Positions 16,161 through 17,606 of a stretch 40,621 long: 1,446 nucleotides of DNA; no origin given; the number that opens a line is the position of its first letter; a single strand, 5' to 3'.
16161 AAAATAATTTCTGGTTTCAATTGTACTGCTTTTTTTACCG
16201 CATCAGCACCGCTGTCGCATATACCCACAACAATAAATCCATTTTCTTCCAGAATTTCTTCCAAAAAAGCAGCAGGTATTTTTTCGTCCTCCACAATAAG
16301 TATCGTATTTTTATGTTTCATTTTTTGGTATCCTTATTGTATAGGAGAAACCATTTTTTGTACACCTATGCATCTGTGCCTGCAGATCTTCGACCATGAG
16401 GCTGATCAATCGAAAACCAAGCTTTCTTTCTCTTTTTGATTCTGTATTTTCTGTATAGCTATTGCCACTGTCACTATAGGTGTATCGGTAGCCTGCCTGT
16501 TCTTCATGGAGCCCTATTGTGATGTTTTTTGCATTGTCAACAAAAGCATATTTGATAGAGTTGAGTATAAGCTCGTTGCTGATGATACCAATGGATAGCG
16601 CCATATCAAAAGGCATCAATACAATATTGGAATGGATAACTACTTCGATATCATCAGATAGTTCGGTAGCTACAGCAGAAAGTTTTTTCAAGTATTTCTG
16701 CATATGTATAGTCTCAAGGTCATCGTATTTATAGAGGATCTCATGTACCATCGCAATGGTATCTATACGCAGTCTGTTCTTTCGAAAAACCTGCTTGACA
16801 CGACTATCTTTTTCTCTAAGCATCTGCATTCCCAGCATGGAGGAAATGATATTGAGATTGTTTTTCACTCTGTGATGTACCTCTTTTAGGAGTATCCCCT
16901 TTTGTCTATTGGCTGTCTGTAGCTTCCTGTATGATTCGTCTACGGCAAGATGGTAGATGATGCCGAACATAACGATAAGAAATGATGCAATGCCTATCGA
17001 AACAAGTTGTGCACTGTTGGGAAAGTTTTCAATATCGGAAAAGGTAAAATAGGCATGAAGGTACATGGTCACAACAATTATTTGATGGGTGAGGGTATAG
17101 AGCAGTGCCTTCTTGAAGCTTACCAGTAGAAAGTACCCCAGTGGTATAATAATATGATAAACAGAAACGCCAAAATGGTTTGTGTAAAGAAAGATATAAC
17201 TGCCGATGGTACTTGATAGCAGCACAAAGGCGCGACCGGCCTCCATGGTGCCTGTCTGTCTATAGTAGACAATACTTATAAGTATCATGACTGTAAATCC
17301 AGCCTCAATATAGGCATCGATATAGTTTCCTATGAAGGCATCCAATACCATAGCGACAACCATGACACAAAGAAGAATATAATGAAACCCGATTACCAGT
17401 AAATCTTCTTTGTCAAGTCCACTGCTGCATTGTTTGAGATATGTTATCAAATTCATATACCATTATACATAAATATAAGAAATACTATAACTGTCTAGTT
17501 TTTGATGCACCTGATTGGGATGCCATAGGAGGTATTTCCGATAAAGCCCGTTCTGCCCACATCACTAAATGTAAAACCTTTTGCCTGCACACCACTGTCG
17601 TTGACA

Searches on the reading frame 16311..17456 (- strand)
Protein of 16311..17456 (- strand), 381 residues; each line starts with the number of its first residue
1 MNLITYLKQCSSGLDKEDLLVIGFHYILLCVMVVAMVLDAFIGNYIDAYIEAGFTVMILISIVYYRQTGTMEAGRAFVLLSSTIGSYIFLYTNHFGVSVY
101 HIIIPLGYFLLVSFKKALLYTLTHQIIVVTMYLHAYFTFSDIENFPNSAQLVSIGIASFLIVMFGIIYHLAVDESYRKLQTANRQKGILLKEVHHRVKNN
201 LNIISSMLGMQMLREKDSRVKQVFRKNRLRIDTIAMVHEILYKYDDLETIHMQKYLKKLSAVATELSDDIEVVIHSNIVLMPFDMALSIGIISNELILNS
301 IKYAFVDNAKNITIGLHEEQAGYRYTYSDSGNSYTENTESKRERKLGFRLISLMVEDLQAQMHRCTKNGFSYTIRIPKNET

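Call 3: search_protein_families(library=pfam, proteins=[window:16311-17456:-], max_evalue=0.01)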
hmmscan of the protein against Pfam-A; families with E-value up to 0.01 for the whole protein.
window:16311-17456:- (381 aa): 3 families
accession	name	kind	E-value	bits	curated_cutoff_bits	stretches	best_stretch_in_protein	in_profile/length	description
PF07568.18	HisKA_2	-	1.6e-22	79.8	22.3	1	192-261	1-70/76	Histidine kinase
PF07536.20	HWE_HK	-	4.1e-06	27.9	22.8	1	192-245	1-52/83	HWE histidine kinase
PF13581.12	HATPase_c_2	-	0.0077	16.7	27.4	0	288-360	31-114/127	Histidine kinase-like ATPase domain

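Call 4: search_protein_families(library=ncbifam, proteins=[window:16311-17456:-], max_evalue=0.01)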
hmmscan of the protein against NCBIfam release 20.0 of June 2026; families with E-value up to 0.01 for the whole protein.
window:16311-17456:- (381 aa): 4 families
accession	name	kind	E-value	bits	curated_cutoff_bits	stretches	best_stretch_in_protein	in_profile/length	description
NF051872.1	HisKinPhyk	equivalog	2.6e-21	75.8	750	1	177-339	334-500/537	sensor histidine kinase PhyK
NF010077.0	PRK13559.1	subfamily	4.9e-13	48.7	361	1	175-380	159-361/364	hypothetical protein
NF052306.1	BluLightHisKinLov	equivalog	3.7e-12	45.8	450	1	175-377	138-333/334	blue-light-activated histidine kinase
NF047703.1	slr1658_superfam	superfamily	0.0024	17.3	100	1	288-325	65-102/185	slr1658 superfamily regulator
